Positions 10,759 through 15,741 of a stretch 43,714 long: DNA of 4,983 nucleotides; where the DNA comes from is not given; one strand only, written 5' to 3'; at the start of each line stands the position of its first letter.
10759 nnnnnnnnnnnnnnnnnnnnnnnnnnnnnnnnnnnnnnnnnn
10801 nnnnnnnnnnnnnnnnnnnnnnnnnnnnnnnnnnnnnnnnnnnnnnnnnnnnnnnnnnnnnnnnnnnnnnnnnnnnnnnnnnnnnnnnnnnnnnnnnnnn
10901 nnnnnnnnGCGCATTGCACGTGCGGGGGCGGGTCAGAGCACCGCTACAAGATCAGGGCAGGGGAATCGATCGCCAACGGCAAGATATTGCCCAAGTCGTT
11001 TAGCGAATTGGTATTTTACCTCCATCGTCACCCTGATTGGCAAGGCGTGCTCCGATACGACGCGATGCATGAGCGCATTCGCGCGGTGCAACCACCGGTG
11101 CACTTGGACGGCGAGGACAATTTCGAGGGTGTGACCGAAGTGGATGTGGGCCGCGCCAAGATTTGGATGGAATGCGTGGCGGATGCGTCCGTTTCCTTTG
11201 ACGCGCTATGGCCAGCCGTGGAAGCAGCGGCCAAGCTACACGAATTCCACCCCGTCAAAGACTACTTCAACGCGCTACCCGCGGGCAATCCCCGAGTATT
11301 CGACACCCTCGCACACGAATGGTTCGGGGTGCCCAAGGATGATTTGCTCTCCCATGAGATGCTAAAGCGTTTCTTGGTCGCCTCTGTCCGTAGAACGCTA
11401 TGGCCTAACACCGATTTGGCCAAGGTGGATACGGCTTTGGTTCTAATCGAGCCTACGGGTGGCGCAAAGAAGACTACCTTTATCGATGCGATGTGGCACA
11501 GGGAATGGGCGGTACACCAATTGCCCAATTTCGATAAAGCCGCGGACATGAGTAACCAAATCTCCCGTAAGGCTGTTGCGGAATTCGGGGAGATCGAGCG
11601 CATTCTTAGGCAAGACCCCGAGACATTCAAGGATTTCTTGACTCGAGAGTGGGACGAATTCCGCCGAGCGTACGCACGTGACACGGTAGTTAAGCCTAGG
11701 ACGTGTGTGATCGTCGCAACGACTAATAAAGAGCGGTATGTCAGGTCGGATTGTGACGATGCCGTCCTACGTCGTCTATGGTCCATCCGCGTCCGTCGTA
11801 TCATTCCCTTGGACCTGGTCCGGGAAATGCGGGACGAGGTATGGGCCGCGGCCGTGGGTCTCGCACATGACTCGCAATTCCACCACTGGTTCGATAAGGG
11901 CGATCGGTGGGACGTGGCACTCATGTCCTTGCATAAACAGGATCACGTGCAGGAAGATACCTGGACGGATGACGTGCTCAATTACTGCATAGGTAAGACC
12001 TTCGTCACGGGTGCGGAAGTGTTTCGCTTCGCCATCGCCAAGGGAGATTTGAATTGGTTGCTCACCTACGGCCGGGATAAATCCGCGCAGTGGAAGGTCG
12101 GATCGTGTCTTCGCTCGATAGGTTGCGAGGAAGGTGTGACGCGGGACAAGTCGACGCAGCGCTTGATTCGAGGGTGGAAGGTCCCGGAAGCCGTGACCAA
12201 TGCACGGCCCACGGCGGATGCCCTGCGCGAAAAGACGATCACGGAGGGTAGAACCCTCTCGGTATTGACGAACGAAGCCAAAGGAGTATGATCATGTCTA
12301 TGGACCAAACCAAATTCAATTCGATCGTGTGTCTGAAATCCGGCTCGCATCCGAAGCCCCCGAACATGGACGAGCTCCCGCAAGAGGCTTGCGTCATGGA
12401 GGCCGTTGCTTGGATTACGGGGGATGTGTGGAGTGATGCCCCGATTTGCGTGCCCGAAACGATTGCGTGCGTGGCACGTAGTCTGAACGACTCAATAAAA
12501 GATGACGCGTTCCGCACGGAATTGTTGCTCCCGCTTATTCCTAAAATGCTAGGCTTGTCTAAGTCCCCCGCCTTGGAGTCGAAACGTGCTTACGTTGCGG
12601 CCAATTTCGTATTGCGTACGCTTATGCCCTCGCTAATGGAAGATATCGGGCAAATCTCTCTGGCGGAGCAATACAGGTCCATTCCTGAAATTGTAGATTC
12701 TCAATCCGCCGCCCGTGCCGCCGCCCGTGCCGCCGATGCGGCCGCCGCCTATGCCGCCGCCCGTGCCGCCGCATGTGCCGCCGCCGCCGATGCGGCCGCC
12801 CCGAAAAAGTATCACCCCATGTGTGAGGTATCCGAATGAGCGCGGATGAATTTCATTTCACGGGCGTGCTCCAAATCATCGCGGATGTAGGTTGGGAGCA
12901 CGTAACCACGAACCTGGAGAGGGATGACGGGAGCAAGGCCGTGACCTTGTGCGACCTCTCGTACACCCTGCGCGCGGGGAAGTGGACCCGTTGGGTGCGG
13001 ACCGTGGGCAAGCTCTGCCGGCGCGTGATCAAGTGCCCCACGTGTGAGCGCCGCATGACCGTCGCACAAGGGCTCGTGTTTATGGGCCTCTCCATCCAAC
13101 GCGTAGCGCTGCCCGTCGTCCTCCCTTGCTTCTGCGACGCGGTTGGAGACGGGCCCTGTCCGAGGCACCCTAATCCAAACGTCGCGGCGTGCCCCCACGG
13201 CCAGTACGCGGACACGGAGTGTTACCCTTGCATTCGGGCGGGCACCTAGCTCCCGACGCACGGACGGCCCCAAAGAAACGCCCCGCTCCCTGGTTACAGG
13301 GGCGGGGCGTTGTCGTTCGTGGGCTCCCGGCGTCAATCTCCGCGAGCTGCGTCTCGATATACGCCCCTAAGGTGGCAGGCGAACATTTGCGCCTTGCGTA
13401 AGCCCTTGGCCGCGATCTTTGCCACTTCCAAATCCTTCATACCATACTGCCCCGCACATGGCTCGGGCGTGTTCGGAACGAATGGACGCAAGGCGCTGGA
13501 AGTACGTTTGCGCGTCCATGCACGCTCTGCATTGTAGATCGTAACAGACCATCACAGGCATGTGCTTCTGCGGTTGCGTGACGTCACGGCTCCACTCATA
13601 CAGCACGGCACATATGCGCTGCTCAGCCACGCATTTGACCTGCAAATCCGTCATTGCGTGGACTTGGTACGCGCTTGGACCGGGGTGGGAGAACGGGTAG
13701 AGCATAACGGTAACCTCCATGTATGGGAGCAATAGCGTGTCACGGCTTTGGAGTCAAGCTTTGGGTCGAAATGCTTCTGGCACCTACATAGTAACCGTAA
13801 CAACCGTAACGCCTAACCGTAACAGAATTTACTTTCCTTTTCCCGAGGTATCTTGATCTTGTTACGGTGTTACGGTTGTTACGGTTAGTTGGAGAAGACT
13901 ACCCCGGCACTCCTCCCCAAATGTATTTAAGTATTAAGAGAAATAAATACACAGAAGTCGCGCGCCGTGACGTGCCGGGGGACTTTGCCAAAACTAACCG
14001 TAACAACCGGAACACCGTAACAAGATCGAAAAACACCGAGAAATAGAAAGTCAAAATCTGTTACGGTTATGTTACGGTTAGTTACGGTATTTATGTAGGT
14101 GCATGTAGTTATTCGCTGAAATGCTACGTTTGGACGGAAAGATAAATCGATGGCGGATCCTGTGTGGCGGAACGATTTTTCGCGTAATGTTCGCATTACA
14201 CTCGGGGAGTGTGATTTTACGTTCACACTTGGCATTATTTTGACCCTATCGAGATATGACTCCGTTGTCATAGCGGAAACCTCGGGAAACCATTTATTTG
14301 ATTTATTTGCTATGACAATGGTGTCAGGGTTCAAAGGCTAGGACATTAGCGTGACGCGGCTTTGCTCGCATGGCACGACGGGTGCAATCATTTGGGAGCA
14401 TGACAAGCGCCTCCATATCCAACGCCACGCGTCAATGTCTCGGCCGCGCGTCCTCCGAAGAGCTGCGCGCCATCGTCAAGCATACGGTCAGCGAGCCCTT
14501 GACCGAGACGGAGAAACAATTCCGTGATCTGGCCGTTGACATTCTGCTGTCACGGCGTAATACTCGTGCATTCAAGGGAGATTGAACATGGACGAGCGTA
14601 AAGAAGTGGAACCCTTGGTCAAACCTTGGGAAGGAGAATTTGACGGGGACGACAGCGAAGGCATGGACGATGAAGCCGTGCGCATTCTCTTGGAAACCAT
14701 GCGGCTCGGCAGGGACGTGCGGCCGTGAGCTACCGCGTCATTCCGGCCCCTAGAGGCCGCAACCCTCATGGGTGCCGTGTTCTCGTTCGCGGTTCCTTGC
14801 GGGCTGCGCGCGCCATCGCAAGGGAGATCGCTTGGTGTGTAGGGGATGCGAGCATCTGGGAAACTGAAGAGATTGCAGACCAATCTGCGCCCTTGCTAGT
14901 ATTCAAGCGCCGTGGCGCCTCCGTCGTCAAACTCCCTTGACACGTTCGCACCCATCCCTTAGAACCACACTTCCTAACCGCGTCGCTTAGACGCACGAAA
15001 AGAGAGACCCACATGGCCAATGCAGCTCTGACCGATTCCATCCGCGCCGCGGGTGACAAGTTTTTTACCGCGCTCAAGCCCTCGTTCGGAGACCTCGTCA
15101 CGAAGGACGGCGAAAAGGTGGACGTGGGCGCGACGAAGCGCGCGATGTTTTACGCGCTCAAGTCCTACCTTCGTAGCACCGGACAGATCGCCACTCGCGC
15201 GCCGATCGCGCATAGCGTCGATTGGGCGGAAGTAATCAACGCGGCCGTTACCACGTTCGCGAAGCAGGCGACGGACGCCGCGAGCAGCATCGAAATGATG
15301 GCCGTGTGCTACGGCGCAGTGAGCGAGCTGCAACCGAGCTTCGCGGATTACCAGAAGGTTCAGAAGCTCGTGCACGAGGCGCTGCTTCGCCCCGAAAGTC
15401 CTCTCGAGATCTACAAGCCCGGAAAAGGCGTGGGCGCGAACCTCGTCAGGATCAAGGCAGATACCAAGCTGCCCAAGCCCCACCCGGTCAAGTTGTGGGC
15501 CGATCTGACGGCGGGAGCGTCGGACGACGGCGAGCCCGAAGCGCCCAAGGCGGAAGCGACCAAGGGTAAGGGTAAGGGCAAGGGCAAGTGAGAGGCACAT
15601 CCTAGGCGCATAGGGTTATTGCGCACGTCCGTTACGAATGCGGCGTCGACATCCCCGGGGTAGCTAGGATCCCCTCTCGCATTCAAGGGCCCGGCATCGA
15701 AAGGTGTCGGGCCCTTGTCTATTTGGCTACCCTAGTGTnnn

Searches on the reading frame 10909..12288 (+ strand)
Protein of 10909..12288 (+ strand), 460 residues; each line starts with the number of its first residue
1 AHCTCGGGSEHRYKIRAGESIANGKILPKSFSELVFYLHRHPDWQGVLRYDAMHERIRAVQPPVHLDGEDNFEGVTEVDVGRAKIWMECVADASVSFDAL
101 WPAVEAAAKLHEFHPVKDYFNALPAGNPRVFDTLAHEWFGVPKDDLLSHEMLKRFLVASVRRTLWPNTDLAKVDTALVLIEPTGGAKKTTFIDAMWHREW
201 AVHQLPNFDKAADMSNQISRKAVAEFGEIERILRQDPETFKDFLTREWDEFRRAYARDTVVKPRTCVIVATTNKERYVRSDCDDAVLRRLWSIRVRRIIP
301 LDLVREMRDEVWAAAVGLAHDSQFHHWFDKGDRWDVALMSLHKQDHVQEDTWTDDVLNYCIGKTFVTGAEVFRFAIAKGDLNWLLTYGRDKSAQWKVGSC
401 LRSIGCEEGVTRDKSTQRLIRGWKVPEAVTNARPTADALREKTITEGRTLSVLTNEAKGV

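Call 93: predict_structure(alignment_id=A5)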
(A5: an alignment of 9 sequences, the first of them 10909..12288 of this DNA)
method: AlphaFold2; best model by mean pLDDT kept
length: 460 residues; sequences in the alignment: 9
mean_pLDDT: 72.9   pTM: 0.62
mean pLDDT of the five models: 72.9, 66.7, 65.3, 65.2, 57.9
residues with pLDDT >= 90: 80; 70-90: 213; 50-70: 91; < 50: 76
segments of 3 or more residues with pLDDT < 50: 1-10, 204-231, 233-239, 278-281, 347-350, 447-460
pLDDT, mean of each block of 10 residues (from residue 1): 38 61 66 88 88 81 85 86 86 84 91 83 91 94 93 93 84 82 76 76 45 33 41 49 66 57 73 60 63 90 93 95 89 87 58 73 82 65 50 66 82 79 86 67 48 33
secondary structure, 60 per line:
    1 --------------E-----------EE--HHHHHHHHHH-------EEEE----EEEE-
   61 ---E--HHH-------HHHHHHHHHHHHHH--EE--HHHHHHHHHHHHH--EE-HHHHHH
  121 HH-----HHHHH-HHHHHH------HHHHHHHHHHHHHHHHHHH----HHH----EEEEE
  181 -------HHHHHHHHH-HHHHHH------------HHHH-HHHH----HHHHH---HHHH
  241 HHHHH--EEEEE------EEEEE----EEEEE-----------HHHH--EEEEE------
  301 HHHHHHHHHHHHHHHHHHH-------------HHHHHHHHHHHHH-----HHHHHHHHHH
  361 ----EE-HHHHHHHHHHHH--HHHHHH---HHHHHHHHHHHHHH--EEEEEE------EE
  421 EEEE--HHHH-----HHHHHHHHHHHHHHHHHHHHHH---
elements in order: H31-40 E48-51 E56-59 H77-90 H97-109 H115-122 H128-132 H134-139 H146-164 E176-180 H188-196 H198-203 H216-219 H221-224 H229-233 H237-245 E248-252 E259-263 E268-272 H284-287 E290-294 H301-319 H333-345 H351-360 H368-379 H382-387 H391-404 E407-412 E419-424 H427-430 H436-457

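Call 97: fold_search(model_id=the predicted structure, library=pdb)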
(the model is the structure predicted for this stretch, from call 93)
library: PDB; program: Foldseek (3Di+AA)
matches with E <= 10: 359; with E <= 0.001: 14
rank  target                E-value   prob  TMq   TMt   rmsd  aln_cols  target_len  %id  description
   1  7pds_C                9.4e-16  1.00  0.57  0.58   8.8       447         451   18  The structure of PriRep1 with dsDNA (released 2022-07-13)
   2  7pds_D                1.9e-15  1.00  0.58  0.59   7.0       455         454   17  The structure of PriRep1 with dsDNA (released 2022-07-13)
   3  7pds_E                2.2e-15  1.00  0.59  0.59   6.8       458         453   16  The structure of PriRep1 with dsDNA (released 2022-07-13)
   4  7pds_B                3.5e-15  1.00  0.57  0.58   8.7       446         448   17  The structure of PriRep1 with dsDNA (released 2022-07-13)
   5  7pds_A                1.2e-14  1.00  0.57  0.58   9.0       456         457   17  The structure of PriRep1 with dsDNA (released 2022-07-13)
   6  7pds_F                3.4e-14  1.00  0.56  0.56   8.6       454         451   17  The structure of PriRep1 with dsDNA (released 2022-07-13)
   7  8iqi_C                6.1e-05  1.00  0.37  0.22  13.0       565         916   10  Structure of Full-Length AsfvPrimPol in Complex-Form (released 2023-07-26)
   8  9im2_F                2.1e-04  1.00  0.32  0.33  11.7       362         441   11  The Cryo-EM structure of MPXV E5 in complex with ssDNA in intermediate state 3 (released 2025-06-18)
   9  9ivf_C                2.3e-04  1.00  0.36  0.28  12.9       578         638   11  Structure of Full-Length AsfvPrimPol with polyT DNA (released 2025-12-24)
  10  9im2_C                5.5e-04  1.00  0.29  0.21  11.2       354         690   10  The Cryo-EM structure of MPXV E5 in complex with ssDNA in intermediate state 3 (released 2025-06-18)
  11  9ivf_B                5.8e-04  0.99  0.35  0.27  14.3       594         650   10  Structure of Full-Length AsfvPrimPol with polyT DNA (released 2025-12-24)
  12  7ola_D                6.8e-04  1.00  0.37  0.43   8.4       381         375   12  Structure of Primase-Helicase in SaPI5 (released 2022-07-13)
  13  8ww7_A                8.0e-04  0.99  0.31  0.19  15.7       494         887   10  Structure of AMPPNP-Form AsfvPrimPol Dodecamer (released 2025-04-30)
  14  7ola_B                8.9e-04  1.00  0.37  0.38  11.9       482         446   11  Structure of Primase-Helicase in SaPI5 (released 2022-07-13)
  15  8xj8_D                1.1e-03  1.00  0.29  0.36   7.2       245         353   14  The Cryo-EM structure of MPXV E5 C-terminal in complex with DNA (released 2024-05-01)
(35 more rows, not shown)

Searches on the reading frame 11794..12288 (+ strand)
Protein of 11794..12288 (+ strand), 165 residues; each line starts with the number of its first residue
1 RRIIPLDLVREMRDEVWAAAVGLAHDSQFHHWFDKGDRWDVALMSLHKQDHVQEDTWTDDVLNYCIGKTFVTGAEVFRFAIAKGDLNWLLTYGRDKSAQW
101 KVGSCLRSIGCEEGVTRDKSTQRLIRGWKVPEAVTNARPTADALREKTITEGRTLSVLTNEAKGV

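Call 64: predict_structure(alignment_id=A3)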
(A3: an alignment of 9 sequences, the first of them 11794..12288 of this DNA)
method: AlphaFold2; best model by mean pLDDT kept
length: 165 residues; sequences in the alignment: 9
mean_pLDDT: 78.6   pTM: 0.56
mean pLDDT of the five models: 78.6, 76.7, 72.9, 71.3, 69.3
residues with pLDDT >= 90: 54; 70-90: 75; 50-70: 17; < 50: 19
segments of 3 or more residues with pLDDT < 50: 50-54, 154-165
pLDDT, mean of each block of 10 residues (from residue 1): 67 81 78 79 64 66 93 92 86 87 92 92 94 89 68 47 41
secondary structure, 60 per line:
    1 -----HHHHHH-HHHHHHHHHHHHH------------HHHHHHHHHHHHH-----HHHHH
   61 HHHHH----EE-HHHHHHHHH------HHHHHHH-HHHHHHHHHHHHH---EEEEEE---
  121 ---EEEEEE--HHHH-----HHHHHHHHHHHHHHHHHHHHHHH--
elements in order: H6-11 H13-25 H38-50 H56-65 H73-81 H88-94 H96-108 E112-117 E124-129 H132-135 H141-163

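Call 68: fold_search(model_id=the predicted structure, library=pdb)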
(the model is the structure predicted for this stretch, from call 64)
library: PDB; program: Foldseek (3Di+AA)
matches with E <= 10: 380; with E <= 0.001: 0
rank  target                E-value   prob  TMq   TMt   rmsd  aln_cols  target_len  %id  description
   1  3p9c                  1.8e-02  0.97  0.32  0.18   7.4       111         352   13  Crystal structure of perennial ryegrass LpOMT1 bound to SAH (released 2011-01-12)
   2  6xjf_B                2.5e-02  0.91  0.26  0.36  16.0       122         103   14  X-ray crystal structure of Pyrococcus furiosus general transcription factor TFE-alpha (SeMet labeled protein) (released 2020-07-08)
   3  3p9i_A                3.3e-02  0.90  0.27  0.16   9.7       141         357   17  Crystal structure of perennial ryegrass LpOMT1 complexed with S-adenosyl-L-homocysteine and sinapaldehyde (released 2011-01-12)
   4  5cvj_B                3.3e-02  0.84  0.25  0.14   7.6       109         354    6  Monolignol 4-O-methyltransferase 5 - coniferyl alcohol (released 2015-09-16)
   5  3p9i_B                4.4e-02  0.92  0.32  0.18   7.1       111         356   13  Crystal structure of perennial ryegrass LpOMT1 complexed with S-adenosyl-L-homocysteine and sinapaldehyde (released 2011-01-12)
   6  3reo_A                4.4e-02  0.89  0.28  0.16   7.7       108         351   11  Monolignol O-methyltransferase (MOMT) (released 2012-03-14)
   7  6kf4_G                5.0e-02  0.84  0.26  0.26  18.0       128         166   13  Cryo-EM structure of Thermococcus kodakarensis RNA polymerase (released 2020-07-01)
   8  3p9i_D                5.3e-02  0.90  0.31  0.18   7.2       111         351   12  Crystal structure of perennial ryegrass LpOMT1 complexed with S-adenosyl-L-homocysteine and sinapaldehyde (released 2011-01-12)
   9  6pln_A                6.0e-02  0.85  0.27  0.37  16.8       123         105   14  X-ray crystal structure of Pyrococcus furiosus general transcription factor TFE-alpha (released 2020-07-08)
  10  6abq_A                7.1e-02  0.92  0.32  0.43   9.4       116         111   15  Crystal structure of transcription factor from Listeria monocytogenes (released 2019-06-05)
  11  3reo_B                7.1e-02  0.87  0.31  0.18   7.2       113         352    8  Monolignol O-methyltransferase (MOMT) (released 2012-03-14)
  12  6xjf_G                7.1e-02  0.85  0.29  0.40  17.2       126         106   14  X-ray crystal structure of Pyrococcus furiosus general transcription factor TFE-alpha (SeMet labeled protein) (released 2020-07-08)
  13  6abt_A                7.1e-02  0.84  0.26  0.38   9.1       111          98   12  Crystal structure of transcription factor from Listeria monocytogenes (released 2019-06-05)
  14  6xjf_A                7.6e-02  0.80  0.27  0.38  15.8       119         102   15  X-ray crystal structure of Pyrococcus furiosus general transcription factor TFE-alpha (SeMet labeled protein) (released 2020-07-08)
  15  1kyz_C                8.0e-02  0.75  0.27  0.15   7.3       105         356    7  Crystal Structure Analysis of Caffeic acid/5-hydroxyferulic acid 3/5-O-methyltransferase Ferulic Acid Complex (released 2002-08-28)
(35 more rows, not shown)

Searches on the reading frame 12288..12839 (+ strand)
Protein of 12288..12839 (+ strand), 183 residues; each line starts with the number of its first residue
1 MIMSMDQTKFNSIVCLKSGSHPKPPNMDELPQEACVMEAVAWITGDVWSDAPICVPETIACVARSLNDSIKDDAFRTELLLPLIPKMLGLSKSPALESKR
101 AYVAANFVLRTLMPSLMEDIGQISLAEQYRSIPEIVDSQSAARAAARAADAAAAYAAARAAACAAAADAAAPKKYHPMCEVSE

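Call 7: search_protein_families(library=pfam, proteins=[window:12288-12839:+], max_evalue=0.01)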
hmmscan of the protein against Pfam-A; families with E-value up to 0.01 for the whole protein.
window:12288-12839:+ (183 aa): 1 family
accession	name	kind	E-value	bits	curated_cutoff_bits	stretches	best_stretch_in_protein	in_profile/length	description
PF07455.17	Psu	-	0.0014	18.6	27.4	1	60-159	75-169/182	Phage polarity suppression protein (Psu)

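Call 8: search_protein_families(library=phrogs, proteins=[window:12288-12839:+], max_evalue=0.01)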
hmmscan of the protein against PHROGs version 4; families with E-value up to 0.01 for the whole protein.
window:12288-12839:+ (183 aa): 2 families
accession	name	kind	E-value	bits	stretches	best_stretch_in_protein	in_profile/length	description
phrog_13065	-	unknown function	3.2e-06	27.7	1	34-150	27-141/175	-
phrog_3416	-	unknown function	0.0078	17.1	0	32-72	24-65/248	-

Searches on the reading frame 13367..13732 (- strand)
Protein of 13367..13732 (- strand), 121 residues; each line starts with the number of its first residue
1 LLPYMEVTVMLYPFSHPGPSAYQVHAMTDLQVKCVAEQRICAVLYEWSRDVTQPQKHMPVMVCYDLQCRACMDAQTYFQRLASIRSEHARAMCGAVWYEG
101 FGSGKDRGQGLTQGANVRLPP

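Call 7: search_protein_families(library=pfam, proteins=[window:13367-13732:-], max_evalue=0.01)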
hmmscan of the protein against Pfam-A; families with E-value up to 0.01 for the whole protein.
window:13367-13732:- (121 aa): 0 families

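Call 8: search_protein_families(library=phrogs, proteins=[window:13367-13732:-], max_evalue=0.01)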
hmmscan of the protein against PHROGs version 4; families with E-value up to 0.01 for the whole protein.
window:13367-13732:- (121 aa): 0 families

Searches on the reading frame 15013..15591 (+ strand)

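Call 7: search_protein_families(library=pfam, proteins=[window:15013-15591:+], max_evalue=0.01)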
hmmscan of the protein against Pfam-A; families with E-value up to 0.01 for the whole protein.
window:15013-15591:+ (192 aa): 0 families

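Call 8: search_protein_families(library=phrogs, proteins=[window:15013-15591:+], max_evalue=0.01)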
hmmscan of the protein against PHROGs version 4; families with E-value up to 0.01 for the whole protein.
window:15013-15591:+ (192 aa): 1 family
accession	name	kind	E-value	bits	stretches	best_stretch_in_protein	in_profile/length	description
phrog_5231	-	unknown function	2.8e-05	23.8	1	35-166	238-351/618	-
